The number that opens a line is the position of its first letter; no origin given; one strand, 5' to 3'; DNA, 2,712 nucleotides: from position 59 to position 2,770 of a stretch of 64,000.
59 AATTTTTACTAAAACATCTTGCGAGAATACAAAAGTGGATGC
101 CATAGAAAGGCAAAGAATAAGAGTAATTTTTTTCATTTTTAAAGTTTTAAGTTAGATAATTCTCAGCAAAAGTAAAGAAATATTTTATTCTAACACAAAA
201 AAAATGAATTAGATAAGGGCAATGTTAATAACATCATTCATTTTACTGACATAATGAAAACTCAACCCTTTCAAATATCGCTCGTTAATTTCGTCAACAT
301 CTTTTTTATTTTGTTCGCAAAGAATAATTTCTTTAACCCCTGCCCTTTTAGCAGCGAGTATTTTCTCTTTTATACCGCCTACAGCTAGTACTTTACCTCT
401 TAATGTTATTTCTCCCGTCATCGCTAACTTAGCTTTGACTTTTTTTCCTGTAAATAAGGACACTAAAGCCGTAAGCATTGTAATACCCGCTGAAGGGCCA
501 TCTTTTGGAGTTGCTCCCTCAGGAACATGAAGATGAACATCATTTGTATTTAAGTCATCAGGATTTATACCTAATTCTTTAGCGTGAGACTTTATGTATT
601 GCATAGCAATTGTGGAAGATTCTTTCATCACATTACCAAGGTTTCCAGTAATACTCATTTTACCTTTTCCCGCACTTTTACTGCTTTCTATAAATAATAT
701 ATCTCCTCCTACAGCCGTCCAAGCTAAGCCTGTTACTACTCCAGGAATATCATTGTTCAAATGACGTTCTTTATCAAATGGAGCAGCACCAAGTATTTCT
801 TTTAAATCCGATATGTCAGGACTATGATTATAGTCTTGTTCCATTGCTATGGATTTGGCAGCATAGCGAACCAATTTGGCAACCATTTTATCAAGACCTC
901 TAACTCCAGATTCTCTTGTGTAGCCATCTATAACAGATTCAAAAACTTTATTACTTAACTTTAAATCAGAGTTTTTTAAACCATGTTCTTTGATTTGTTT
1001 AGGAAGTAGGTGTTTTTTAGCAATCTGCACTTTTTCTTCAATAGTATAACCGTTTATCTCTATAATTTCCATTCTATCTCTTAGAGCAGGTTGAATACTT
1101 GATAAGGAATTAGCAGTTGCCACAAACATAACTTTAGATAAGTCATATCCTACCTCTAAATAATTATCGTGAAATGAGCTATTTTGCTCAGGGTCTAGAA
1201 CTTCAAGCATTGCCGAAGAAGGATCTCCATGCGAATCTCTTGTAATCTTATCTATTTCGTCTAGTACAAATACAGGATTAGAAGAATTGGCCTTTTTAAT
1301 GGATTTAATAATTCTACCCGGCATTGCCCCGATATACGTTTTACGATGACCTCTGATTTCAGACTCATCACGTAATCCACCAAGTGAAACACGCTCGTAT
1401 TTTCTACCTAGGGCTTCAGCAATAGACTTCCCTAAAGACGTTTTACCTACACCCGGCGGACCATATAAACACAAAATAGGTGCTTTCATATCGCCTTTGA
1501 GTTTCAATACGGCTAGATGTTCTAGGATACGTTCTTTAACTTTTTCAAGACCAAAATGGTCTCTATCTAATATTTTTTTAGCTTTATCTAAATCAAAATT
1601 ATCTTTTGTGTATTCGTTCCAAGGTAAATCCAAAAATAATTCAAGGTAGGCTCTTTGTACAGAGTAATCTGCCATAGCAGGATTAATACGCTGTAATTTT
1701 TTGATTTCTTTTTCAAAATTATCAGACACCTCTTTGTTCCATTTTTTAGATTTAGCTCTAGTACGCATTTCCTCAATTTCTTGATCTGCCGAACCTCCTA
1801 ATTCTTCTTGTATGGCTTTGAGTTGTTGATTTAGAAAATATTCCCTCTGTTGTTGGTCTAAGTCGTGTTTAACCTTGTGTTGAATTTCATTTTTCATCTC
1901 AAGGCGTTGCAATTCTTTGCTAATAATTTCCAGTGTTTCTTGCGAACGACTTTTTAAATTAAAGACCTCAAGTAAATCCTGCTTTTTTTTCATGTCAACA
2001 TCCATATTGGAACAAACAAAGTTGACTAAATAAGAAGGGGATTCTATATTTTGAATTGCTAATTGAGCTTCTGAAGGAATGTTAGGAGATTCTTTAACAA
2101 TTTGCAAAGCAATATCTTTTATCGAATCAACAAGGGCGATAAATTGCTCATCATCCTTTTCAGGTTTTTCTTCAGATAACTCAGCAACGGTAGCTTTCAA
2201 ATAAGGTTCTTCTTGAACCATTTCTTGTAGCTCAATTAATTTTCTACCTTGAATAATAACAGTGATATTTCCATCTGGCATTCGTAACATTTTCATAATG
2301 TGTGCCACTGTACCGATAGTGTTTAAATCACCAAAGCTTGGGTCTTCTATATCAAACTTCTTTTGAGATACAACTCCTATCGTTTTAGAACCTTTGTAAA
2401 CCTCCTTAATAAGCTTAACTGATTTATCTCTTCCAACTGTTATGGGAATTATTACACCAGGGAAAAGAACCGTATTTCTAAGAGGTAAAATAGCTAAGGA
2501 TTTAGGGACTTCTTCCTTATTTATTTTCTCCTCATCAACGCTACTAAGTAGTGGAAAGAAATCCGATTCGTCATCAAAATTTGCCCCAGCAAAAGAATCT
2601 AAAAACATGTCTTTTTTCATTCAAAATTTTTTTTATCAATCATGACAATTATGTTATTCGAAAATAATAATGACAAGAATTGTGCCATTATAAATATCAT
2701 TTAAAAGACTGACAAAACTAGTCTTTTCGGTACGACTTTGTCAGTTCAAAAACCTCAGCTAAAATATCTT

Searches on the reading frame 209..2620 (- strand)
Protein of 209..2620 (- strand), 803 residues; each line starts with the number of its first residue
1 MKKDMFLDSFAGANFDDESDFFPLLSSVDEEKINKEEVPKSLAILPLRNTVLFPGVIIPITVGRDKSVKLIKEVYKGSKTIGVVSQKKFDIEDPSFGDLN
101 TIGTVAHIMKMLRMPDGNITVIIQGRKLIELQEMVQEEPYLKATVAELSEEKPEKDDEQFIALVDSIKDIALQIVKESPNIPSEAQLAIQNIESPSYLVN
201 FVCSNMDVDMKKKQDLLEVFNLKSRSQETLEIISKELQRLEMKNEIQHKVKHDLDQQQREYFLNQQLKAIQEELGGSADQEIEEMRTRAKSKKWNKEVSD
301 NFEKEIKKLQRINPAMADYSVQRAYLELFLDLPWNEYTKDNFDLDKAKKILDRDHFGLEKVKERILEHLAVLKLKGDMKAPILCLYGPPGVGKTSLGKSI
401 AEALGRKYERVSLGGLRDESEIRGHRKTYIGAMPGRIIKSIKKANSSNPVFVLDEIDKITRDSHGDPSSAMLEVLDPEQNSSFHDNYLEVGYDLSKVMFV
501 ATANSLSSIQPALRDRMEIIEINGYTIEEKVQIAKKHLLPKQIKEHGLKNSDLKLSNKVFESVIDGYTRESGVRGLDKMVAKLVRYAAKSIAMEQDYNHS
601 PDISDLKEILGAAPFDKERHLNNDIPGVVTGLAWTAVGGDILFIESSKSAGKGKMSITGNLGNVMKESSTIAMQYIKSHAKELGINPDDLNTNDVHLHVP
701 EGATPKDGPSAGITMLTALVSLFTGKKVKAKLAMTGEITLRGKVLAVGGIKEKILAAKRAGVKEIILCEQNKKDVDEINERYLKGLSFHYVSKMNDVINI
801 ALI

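Call 91: search_protein_families(library=padloc, alignment_id=A6, max_evalue=1e-10)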
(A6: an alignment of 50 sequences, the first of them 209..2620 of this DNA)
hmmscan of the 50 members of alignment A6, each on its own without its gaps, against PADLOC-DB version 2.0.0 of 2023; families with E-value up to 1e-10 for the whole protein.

A. member 1, window:209-2620:- (803 aa): 2 families
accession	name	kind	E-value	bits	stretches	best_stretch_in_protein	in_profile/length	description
PDLC02506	BrxL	-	4.3e-16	56.3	1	642-800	517-675/680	BrxL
PDLC03838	DolB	-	1.4e-13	48.9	1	263-585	57-364/375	-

B. families by the number of members that match (of 50 scanned): 5 families
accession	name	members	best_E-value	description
PDLC04135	mad3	1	6.4e-34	mads_3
PDLC02506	BrxL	1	4.3e-16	BrxL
PDLC03838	DolB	1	1.4e-13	-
PDLC04140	mad8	1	4.2e-12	mads_8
PDLC04134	mad2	1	6e-11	mads_2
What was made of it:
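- Tried and rejected: I therefore used the housekeeping ORFs of the window as a rough baseline (call 91) and treat the enrichment as qualitative.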

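Call 92: search_protein_families(library=pfam, alignment_id=A6, max_evalue=1e-10)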
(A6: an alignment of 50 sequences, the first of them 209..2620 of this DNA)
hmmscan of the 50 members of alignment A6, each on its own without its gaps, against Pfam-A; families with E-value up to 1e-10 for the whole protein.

A. member 1, window:209-2620:- (803 aa): 5 families
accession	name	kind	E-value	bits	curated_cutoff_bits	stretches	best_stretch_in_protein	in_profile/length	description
PF05362.19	Lon_C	-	5.3e-83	278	21.1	1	604-802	5-203/205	Lon protease (S16) C-terminal proteolytic domain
PF02190.22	LON_substr_bdg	-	4.7e-48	164.2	28.7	1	42-235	2-200/200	ATP-dependent protease La (LON) substrate-binding domain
PF00004.35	AAA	-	4.8e-27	95.4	21.2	1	383-521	1-127/131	ATPase family associated with various cellular activities (AAA)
PF22667.2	Lon_lid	-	1.1e-17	63.8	27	1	544-595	1-52/57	Lon protease AAA+ ATPase lid domain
PF07728.20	AAA_5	-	8e-11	42.5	22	0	383-517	2-139/139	AAA domain (dynein-related subfamily)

B. families by the number of members that match (of 50 scanned): 69 families (the first 25 are shown)
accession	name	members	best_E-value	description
PF02508.19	Rnf-Nqr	2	3.9e-57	Rnf-Nqr subunit, membrane protein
PF00004.35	AAA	2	4.8e-27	ATPase family associated with various cellular activities (AAA)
PF01642.28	MM_CoA_mutase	1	4.6e-273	Methylmalonyl-CoA mutase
PF01702.25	TGT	1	1.3e-163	Queuine tRNA-ribosyltransferase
PF03308.22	MeaB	1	3.5e-109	Methylmalonyl Co-A mutase-associated GTPase MeaB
PF00171.27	Aldedh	1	7.6e-103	Aldehyde dehydrogenase family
PF03116.20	NQR2_RnfD_RnfE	1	1.5e-99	NQR2, RnfD, RnfE family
PF00202.27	Aminotran_3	1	1.9e-99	Aminotransferase class-III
PF05362.19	Lon_C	1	5.3e-83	Lon protease (S16) C-terminal proteolytic domain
PF02424.20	ApbE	1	1.1e-80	ApbE family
PF12002.13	MgsA_C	1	9.9e-73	MgsA AAA+ ATPase C terminal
PF03739.19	LptF_LptG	1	9.4e-71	Lipopolysaccharide export system permease LptF/LptG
PF09365.15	DUF2461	1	4.1e-65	Conserved hypothetical protein (DUF2461)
PF07995.17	GSDH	1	1e-64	Glucose / Sorbosone dehydrogenase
PF00793.26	DAHP_synth_1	1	1.8e-64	DAHP synthetase I family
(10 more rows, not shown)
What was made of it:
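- In this window the islet sits alone among housekeeping genes (calls 91, 92). The window context is housekeeping (calls 91, 92).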
